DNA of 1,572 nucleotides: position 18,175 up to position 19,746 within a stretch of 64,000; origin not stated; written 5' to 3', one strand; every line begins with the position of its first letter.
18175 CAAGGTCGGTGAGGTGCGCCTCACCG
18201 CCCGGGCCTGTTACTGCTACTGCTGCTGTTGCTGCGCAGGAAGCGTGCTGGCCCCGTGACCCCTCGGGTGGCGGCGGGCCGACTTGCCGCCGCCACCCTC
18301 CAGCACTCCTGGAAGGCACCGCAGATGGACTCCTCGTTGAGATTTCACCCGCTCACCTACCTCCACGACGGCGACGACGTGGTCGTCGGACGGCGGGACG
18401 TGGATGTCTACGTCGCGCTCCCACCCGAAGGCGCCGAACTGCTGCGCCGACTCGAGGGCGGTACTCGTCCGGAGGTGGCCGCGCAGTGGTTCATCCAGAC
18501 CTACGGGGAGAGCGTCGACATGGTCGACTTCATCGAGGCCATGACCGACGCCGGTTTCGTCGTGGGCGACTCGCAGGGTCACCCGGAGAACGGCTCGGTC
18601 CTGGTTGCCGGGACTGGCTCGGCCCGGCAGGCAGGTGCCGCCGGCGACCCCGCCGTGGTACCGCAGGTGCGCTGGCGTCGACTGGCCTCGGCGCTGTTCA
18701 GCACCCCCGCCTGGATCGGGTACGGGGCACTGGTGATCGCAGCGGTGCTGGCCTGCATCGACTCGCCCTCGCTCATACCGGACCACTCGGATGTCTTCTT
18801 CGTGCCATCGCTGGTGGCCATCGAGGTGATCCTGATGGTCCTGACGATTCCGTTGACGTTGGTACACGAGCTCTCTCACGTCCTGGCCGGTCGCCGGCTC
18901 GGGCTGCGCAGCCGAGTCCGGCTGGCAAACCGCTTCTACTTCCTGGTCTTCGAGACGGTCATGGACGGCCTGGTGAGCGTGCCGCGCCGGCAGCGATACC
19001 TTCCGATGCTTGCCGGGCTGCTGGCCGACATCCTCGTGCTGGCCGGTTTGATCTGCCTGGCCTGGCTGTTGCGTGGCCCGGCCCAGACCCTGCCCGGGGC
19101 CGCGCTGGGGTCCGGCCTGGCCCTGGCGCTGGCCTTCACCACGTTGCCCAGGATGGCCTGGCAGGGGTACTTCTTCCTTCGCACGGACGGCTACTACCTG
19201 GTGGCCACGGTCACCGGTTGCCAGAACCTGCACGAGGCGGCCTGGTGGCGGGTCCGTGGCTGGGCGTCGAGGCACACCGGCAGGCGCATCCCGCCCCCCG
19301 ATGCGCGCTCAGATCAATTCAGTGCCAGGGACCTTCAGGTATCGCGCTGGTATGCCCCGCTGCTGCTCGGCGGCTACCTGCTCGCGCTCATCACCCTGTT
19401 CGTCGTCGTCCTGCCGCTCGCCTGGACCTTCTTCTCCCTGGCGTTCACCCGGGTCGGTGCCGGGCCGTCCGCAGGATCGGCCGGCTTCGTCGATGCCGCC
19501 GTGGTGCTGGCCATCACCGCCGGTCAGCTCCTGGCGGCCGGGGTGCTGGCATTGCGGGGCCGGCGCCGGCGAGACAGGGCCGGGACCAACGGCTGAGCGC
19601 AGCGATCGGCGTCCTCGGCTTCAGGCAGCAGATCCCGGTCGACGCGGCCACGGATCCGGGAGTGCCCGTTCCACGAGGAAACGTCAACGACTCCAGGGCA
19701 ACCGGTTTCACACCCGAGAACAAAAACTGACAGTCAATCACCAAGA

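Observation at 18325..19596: PqqD/RRE-like domain fused to a polytopic HExxH membrane metalloprotease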

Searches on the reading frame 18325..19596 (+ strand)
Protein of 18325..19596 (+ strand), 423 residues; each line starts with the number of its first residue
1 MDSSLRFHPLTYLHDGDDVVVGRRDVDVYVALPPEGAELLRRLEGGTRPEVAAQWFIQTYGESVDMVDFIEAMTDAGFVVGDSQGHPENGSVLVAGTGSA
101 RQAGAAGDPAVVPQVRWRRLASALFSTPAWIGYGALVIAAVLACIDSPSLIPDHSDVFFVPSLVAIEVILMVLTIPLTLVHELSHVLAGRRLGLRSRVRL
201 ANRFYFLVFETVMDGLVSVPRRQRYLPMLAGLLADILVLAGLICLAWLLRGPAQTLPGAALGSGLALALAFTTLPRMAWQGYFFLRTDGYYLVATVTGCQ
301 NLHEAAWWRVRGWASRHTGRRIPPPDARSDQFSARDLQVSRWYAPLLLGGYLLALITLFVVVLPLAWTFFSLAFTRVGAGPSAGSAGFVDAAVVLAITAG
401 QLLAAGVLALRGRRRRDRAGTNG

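Call 3: search_protein_families(library=pfam, proteins=[window:18325-19596:+], max_evalue=1)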
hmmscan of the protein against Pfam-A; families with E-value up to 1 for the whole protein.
window:18325-19596:+ (423 aa): 1 family
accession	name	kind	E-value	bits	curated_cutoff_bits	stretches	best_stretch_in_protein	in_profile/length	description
PF05402.18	PqqD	-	0.14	13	23.4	1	28-79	11-67/67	Coenzyme PQQ synthesis protein D (PqqD)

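Call 4: search_protein_families(library=ncbifam, proteins=[window:18325-19596:+], max_evalue=1)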
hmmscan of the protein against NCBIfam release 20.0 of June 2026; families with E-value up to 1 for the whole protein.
window:18325-19596:+ (423 aa): 1 family
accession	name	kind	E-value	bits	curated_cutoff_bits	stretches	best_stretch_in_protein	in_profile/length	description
NF041824.1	daptide_HExxH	equivalog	0.00012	21.4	300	1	116-321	112-309/379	daptide biosynthesis intramembrane metalloprotease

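Call 5: find_homologous_proteins(query=window:18325-19596:+)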
Query window:18325-19596:+ (423 aa): 306 proteins with E <= 0.001 among 8000 candidates; the best 120 are listed.
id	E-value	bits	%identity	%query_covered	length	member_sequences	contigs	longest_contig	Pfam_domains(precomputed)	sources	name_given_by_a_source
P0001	8.1e-270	913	98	100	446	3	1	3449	-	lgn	-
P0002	8.1e-168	577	67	96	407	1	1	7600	-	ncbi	-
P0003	2.6e-164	565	64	100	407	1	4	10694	-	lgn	-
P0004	1.1e-152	527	63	98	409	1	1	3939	-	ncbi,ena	-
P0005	4.2e-141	489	61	96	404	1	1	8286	-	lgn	-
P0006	3.2e-136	473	59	97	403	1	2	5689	-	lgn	-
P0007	8.7e-136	471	59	98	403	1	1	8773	-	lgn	-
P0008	9.3e-119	415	69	70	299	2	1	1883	-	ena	-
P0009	1.4e-118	415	52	96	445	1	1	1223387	-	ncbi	ncbi:MAG: hypothetical protein U0Q15_03745 [Kineosporiaceae bacterium]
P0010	3.9e-115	403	52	97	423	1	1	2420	-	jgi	jgi:hypothetical protein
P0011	1.4e-112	395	51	98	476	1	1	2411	-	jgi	jgi:hypothetical protein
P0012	6.9e-112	393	51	97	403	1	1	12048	-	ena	-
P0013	3.3e-110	387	52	97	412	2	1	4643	-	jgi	-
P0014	1.5e-109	385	50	97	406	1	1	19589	-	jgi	jgi:hypothetical protein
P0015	9.3e-109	382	52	93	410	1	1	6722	-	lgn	-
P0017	4.0e-107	377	50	97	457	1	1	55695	-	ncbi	ncbi:hypothetical protein ACI78V_18760 [Geodermatophilus sp. SYSU D00742]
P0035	1.8e-100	355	48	98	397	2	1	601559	-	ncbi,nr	ncbi:hypothetical protein StrepF001_22375 [Streptomyces sp. F001]|nr:hypothetical protein StrepF001_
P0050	3.0e-97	344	46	95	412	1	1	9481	-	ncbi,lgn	ncbi:MAG: hypothetical protein ACR2KK_05190 [Acidimicrobiales bacterium]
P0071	2.1e-92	328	45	97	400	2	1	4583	-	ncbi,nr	ncbi:MAG: hypothetical protein QOJ63_1745 [Solirubrobacteraceae bacterium]|nr:hypothetical protein [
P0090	6.2e-89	317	45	99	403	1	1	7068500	-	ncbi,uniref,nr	ncbi:hypothetical protein MRQ36_29130 [Micromonospora sp. R77]|uniref:hypothetical protein n=1 Tax=M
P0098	3.5e-87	311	43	98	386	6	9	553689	-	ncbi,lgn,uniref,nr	ncbi:hypothetical protein [Lentzea terrae]|uniref:hypothetical protein n=1 Tax=Lentzea terrae TaxID=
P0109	7.3e-86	307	45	99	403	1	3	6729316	-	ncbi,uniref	ncbi:hypothetical protein ACFO0M_25425 [Micromonospora mangrovi]|uniref:PqqD family protein n=2 Tax=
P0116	5.7e-85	304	42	96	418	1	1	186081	-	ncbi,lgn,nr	ncbi:MAG: hypothetical protein JWN95_2055 [Frankiales bacterium]|nr:hypothetical protein [Frankiales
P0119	2.8e-84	302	43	97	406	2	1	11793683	-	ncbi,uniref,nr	ncbi:hypothetical protein [Umezawaea sp. Da 62-37]|uniref:hypothetical protein n=1 Tax=Umezawaea sp.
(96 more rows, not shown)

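Call 9: find_related_loci(query=A1, collection=genome_contigs, flank=8000)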
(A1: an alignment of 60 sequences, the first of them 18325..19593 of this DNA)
Query A1 (423 aa) in genome_contigs; peptide patterns used: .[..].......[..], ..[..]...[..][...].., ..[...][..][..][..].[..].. (x = any residue, [..] = any of these).
513 stretches matched a pattern; 380 encode a relative of the query (tblastn E <= 1e-3); the best 80 are kept; 80 distinct loci.
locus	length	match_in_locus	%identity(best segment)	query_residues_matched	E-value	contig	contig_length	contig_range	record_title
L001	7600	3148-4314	67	1-406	2e-158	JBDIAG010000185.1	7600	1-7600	MAG: Actinomycetales bacterium isolate AS-MICRO-OLR.65 NODE_47991_length_7600_cov_2.583367, whole genome shotgun sequenc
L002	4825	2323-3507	64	1-414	1e-157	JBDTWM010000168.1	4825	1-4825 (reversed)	MAG: Dermatophilaceae bacterium isolate cluster3_bin.92 NODE_101704_length_4825_cov_14.672117, whole genome shotgun sequ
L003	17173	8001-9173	52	3-408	3e-114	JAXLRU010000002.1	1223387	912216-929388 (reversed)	MAG: Kineosporiaceae bacterium isolate STL-ACT17 C1.181.fa-2, whole genome shotgun sequence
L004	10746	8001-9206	51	5-408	2e-110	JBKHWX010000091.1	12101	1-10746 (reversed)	MAG: Actinomycetes bacterium isolate BC_bin_3_orig k127_541568, whole genome shotgun sequence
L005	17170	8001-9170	48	3-413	6e-101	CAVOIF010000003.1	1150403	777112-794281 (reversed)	MAG: uncultured Actinomycetota bacterium isolate MFD10113.bin.1.14 genome assembly, contig: contig_16490, whole genome s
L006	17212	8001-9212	45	3-422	6e-100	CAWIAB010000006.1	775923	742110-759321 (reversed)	MAG: uncultured Actinomycetota bacterium isolate MFD09368.bin.2.45 genome assembly, contig: contig_8433, whole genome sh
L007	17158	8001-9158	45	2-416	4e-100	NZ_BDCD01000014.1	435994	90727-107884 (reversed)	Nocardia yamanashiensis NBRC 100130, whole genome shotgun sequence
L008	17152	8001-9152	43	7-416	7e-94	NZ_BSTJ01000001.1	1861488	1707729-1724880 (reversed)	Actinoallomurus iriomotensis strain NBRC 103681 sequence01, whole genome shotgun sequence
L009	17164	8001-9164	45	1-419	2e-91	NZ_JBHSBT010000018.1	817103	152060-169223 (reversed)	Micromonospora mangrovi strain 2803GPT1-18 GCM70011523_4, whole genome shotgun sequence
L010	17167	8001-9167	44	1-420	1e-91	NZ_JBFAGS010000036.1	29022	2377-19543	Micromonospora sp. NPDC050980 NPDC050980_31_G6.ctg-0036, whole genome shotgun sequence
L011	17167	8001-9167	43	1-420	5e-91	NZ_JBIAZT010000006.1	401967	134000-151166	Micromonospora sp. NPDC000089 NPDC000089_26_B4.ctg-0006, whole genome shotgun sequence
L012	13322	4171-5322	42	1-415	5e-91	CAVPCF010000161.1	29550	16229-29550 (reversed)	MAG: Candidatus Melainabacteria bacterium isolate MFD10064.bin.2.13 genome assembly, contig: contig_63147, whole genome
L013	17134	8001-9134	43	1-416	6e-91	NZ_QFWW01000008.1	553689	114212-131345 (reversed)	Lentzea terrae strain NEAU-LZS 42 scaffold8, whole genome shotgun sequence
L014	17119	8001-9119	44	5-409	8e-91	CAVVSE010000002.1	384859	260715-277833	MAG: uncultured Acidimicrobiia bacterium isolate MFD02840.bin.2.106 genome assembly, contig: contig_11951, whole genome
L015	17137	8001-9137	45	3-409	3e-90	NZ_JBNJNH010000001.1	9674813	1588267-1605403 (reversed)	Dactylosporangium sp. CA-139066 MDNA_WGS_301_1, whole genome shotgun sequence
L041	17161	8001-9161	42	1-416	5e-85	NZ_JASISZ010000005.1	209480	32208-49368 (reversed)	Streptomyces sp. PH10-H1 NODE_5_length_209480_cov_15.518583, whole genome shotgun sequence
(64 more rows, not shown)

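Call 10: search_solved_structures(query=A1, max_evalue=10, show_alignments=2)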
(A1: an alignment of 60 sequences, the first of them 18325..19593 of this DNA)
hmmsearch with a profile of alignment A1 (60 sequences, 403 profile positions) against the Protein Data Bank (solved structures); distinct sequences matched with E-value up to 10: 1.
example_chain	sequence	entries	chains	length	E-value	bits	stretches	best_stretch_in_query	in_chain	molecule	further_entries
7epe_A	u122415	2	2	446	2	10.4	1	205-281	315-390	Metabotropic glutamate receptor 2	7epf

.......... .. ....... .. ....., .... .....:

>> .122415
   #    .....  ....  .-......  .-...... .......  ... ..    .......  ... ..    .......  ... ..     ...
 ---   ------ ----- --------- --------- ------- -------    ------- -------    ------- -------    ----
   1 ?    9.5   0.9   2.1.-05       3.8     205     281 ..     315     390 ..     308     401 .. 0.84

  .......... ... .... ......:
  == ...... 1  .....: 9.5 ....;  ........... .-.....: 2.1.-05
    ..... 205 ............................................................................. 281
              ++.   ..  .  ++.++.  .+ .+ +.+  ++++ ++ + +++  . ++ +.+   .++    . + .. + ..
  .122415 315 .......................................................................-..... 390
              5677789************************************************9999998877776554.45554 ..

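Call 17: predict_structure(alignment_id=A1)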
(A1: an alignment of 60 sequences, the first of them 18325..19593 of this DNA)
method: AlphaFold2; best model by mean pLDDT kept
length: 423 residues; sequences in the alignment: 60
mean_pLDDT: 89.3   pTM: 0.83
mean pLDDT of the five models: 89.3, 88.6, 88.3, 87.9, 87.5
residues with pLDDT >= 90: 305; 70-90: 80; 50-70: 18; < 50: 20
segments of 3 or more residues with pLDDT < 50: 88-105
pLDDT, mean of each block of 10 residues (from residue 1): 83 91 88 97 96 98 97 94 53 45 52 88 97 98 98 95 95 96 96 94 86 89 91 96 98 98 98 90 72 90 95 95 87 95 94 91 91 90 87 91 91 90 66
secondary structure, 60 per line:
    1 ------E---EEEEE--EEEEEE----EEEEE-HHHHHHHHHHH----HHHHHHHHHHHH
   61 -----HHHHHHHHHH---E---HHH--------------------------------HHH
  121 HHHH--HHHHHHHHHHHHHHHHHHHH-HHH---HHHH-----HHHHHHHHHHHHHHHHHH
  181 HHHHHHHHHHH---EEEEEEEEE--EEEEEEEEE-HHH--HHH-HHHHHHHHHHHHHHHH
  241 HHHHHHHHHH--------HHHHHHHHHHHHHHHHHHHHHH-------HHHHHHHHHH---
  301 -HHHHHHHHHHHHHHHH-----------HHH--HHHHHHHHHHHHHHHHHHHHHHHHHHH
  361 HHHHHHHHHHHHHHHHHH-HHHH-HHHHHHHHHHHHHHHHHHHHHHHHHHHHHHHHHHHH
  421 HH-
elements in order: E11-15 E18-23 E28-32 H34-44 H49-60 H66-75 H118-124 H127-146 H154-157 H163-191 E195-203 E206-214 H225-250 H259-280 H288-297 H302-317 H334-378 H380-383 H385-422

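Call 24: fold_search(model_id=the predicted structure, library=pdb)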
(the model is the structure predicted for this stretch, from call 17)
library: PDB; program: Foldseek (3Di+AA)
matches with E <= 10: 173; with E <= 0.001: 0
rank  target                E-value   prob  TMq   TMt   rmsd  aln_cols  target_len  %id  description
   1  5v1u_B                3.8e-02  1.00  0.16  0.67   3.0        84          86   25  TbiB1 in Complex with the TbiA(beta) Leader Peptide (released 2018-09-05)
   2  5v1v_A                4.3e-02  1.00  0.16  0.67   2.9        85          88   25  TbiB1 in Complex with the TbiA(alpha) Leader Peptide (released 2018-09-05)
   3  5v1u_A                4.3e-02  1.00  0.16  0.69   3.0        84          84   25  TbiB1 in Complex with the TbiA(beta) Leader Peptide (released 2018-09-05)
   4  5v1u_D                9.4e-02  1.00  0.16  0.69   2.9        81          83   23  TbiB1 in Complex with the TbiA(beta) Leader Peptide (released 2018-09-05)
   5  5v1u_C                9.8e-02  1.00  0.16  0.68   2.8        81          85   23  TbiB1 in Complex with the TbiA(beta) Leader Peptide (released 2018-09-05)
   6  6jx3_B                2.1e-01  1.00  0.17  0.73   2.4        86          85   19  Lasso peptide synthetase B1 complexed with the leader peptide (released 2019-06-26)
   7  5lq4_A                6.7e-01  0.89  0.13  0.12   4.3        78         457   15  The Structure of ThcOx, the First Oxidase Protein from the Cyanobactin Pathways (released 2016-11-09)
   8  7bmh_A                7.0e-01  0.08  0.10  0.16  24.7       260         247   15  Crystal structure of a light-driven proton pump LR (Mac) from Leptosphaeria maculans (released 2021-07-07)
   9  8vpo                  7.3e-01  0.98  0.16  0.15   3.6        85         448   12  X-Ray Crystal Structure of TigE from Paramaledivibacter caminithermalis (released 2024-02-07)
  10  6gos_2                8.8e-01  0.97  0.15  0.21   3.1        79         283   11  E. coli Microcin synthetase McbBCD complex with pro-MccB17 bound (released 2019-01-30)
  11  5d80_G                9.6e-01  0.07  0.09  0.14  31.2       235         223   14  Crystal Structure of Yeast V1-ATPase in the Autoinhibited Form (released 2016-06-08)
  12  7bmh_B                9.6e-01  0.07  0.10  0.15  24.7       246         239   15  Crystal structure of a light-driven proton pump LR (Mac) from Leptosphaeria maculans (released 2021-07-07)
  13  7w5z_C3               1.2e+00  0.08  0.13  0.10  22.5       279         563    9  Cryo-EM structure of Tetrahymena thermophila mitochondrial complex IV, composite dimer model (released 2022-04-06)
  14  5lq4_B                1.3e+00  0.77  0.13  0.12   4.3        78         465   15  The Structure of ThcOx, the First Oxidase Protein from the Cyanobactin Pathways (released 2016-11-09)
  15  2wj8_J                1.5e+00  0.04  0.08  0.09  22.9       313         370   12  Respiratory Syncitial Virus RiboNucleoProtein (released 2009-12-08)
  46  8hkr_B                3.8e+00  0.44  0.14  0.15   4.5        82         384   17  Crystal Structure of Histone H3 Lysine 79 (H3K79) Methyltransferase Rv2067c from Mycobacterium tuberculosis (released 2023-10-18)
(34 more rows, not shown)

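Call 26: search_protein_families(library=pfam, alignment_id=A1, max_evalue=1)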
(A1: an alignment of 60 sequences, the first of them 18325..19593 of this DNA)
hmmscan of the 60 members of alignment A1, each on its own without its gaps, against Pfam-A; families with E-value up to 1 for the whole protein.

A. member 1, window:18325-19593:+ (423 aa): 1 family
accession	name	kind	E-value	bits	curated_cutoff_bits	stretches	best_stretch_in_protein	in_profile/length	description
PF05402.18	PqqD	-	0.14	13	23.4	1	28-79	11-67/67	Coenzyme PQQ synthesis protein D (PqqD)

B. families by the number of members that match (of 60 scanned): 33 families (the first 25 are shown)
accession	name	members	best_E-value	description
PF02163.28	Peptidase_M50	26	8.9e-05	Peptidase family M50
PF05402.18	PqqD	16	0.001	Coenzyme PQQ synthesis protein D (PqqD)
PF16028.10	SLC3A2_N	5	0.0093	Solute carrier family 3 member 2 N-terminus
PF11667.14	DUF3267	4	0.023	Putative zincin peptidase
PF25637.1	DUF7942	2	0.086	Family of unknown function (DUF7942)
PF18967.5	PycTM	2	0.21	Pycsar effector protein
PF07332.16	Phage_holin_3_6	1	0.0015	Putative Actinobacterial Holin-X, holin superfamily III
PF10269.14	Tmemb_185A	1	0.0074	Transmembrane Fragile-X-F protein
PF19865.4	DUF6338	1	0.0076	Family of unknown function (DUF6338)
PF19695.4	DUF6195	1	0.041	Family of unknown function (DUF6195)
PF21843.2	DUF6902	1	0.043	Domain of unknown function (DUF6902)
PF19629.4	DUF6133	1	0.045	Family of unknown function (DUF6133)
PF08766.16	DEK_C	1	0.048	DEK C terminal domain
PF23016.2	RsmI_C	1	0.051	RsmI C-terminal HTH domain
PF07884.19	VKOR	1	0.063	Vitamin K epoxide reductase family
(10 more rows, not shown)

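Call 27: search_protein_families(library=ncbifam, alignment_id=A1, max_evalue=1)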
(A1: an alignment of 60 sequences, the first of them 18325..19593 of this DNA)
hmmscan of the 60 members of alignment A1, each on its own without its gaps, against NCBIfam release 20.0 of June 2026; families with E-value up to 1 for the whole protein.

A. member 1, window:18325-19593:+ (423 aa): 1 family
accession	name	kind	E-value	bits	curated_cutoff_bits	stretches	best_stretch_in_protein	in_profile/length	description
NF041824.1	daptide_HExxH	equivalog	0.00012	21.4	300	1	116-321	112-309/379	daptide biosynthesis intramembrane metalloprotease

B. families by the number of members that match (of 60 scanned): 17 families
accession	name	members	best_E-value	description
NF033530.1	lasso_PqqD_Strm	10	0.0034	lasso peptide biosynthesis PqqD family chaperone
NF058609.1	RiPP_HExxH_LiaK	4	0.0097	YydH/LiaK family epipeptide maturation metalloprotease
TIGR04154.1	archaeo_STT3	3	0.0048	oligosaccharyl transferase, archaeosortase A system-associated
NF041824.1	daptide_HExxH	2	0.00012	daptide biosynthesis intramembrane metalloprotease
TIGR02005.1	PTS-IIBC-alpha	2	0.085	alpha-glucoside-specific PTS transporter subunit IIBC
NF010395.0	PRK13823.1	1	0.069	conjugal transfer protein TrbD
NF050100.1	SepX_GlpR_3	1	0.071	divisome protein SepX/GlpR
NF041807.1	daptide_Mpa3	1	0.076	MpaA3 family daptide-type RiPP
NF046109.1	RNaseH_Halikb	1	0.086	ribonuclease H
TIGR04060.1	formate_focA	1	0.093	formate transporter FocA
TIGR03727.1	urea_t_UrtC_arc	1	0.17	urea ABC transporter, permease protein UrtC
NF007976.1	PRK10700.1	1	0.18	23S rRNA pseudouridine(2605) synthase RluB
TIGR02908.1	CoxD_Bacillus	1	0.19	cytochrome c oxidase subunit IVB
TIGR00054.1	TIGR00054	1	0.21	RIP metalloprotease RseP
NF010266.0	PRK13712.1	1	0.21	conjugal transfer protein TrbA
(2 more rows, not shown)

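Call 35: search_protein_families(library=pfam, proteins=[P0009, P0017, P0035, P0090, P0098, P0109, P0116, P0119, P0050, P0071], max_evalue=0.5)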
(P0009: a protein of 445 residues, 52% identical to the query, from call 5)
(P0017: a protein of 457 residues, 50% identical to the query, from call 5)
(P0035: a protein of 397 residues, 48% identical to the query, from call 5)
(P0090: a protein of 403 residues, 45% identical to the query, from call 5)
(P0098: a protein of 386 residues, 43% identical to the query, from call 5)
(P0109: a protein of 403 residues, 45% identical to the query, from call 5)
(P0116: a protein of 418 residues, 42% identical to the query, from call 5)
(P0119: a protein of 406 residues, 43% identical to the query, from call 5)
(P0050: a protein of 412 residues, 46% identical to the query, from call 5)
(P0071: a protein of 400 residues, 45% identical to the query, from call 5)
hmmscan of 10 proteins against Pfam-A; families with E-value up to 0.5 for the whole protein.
P0009 (445 aa): 0 families

P0017 (457 aa): 2 families
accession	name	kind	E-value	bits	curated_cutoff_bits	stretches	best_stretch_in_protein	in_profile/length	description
PF02163.28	Peptidase_M50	-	0.014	15.2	27.2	1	179-264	9-106/221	Peptidase family M50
PF05402.18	PqqD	-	0.077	13.8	23.4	1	43-93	12-67/67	Coenzyme PQQ synthesis protein D (PqqD)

P0035 (397 aa): 4 families
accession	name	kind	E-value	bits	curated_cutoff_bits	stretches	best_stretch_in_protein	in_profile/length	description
PF19865.4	DUF6338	-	0.0076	16.3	26.5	1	305-395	30-118/205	Family of unknown function (DUF6338)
PF16028.10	SLC3A2_N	-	0.0093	16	27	1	94-132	30-67/77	Solute carrier family 3 member 2 N-terminus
PF05402.18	PqqD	-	0.033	15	23.4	1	28-73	17-67/67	Coenzyme PQQ synthesis protein D (PqqD)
PF05151.17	PsbM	-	0.21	11.9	24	1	327-338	9-20/31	Photosystem II reaction centre M protein (PsbM)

P0090 (403 aa): 2 families
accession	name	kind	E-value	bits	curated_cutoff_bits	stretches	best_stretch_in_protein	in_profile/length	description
PF16028.10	SLC3A2_N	-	0.062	13.4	27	1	100-139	29-67/77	Solute carrier family 3 member 2 N-terminus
PF18967.5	PycTM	-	0.3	12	27.2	0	315-343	7-35/107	Pycsar effector protein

P0098 (386 aa): 3 families
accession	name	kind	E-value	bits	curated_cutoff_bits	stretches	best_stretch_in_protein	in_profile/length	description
PF08766.16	DEK_C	-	0.048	14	24.8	1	260-291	10-41/54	DEK C terminal domain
PF11667.14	DUF3267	-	0.1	13.4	27.1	1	152-241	4-88/108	Putative zincin peptidase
PF02163.28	Peptidase_M50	-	0.14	12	27.2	1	152-252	9-130/221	Peptidase family M50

P0109 (403 aa): 3 families
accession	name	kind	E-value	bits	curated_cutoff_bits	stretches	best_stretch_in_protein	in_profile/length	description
PF02163.28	Peptidase_M50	-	0.16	11.7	27.2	0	161-182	9-30/221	Peptidase family M50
PF16028.10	SLC3A2_N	-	0.17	12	27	0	101-143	30-71/77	Solute carrier family 3 member 2 N-terminus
PF18967.5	PycTM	-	0.21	12.4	27.2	0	112-150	12-56/107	Pycsar effector protein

P0116 (418 aa): 1 family
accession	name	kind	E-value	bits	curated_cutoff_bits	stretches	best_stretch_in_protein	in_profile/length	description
PF02163.28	Peptidase_M50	-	8.9e-05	22.4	27.2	1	152-334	9-181/221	Peptidase family M50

P0119 (406 aa): 0 families

P0050 (412 aa): 0 families

P0071 (400 aa): 1 family
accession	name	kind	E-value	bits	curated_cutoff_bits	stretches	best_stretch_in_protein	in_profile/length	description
PF02163.28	Peptidase_M50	-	0.063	13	27.2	1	159-184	4-29/221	Peptidase family M50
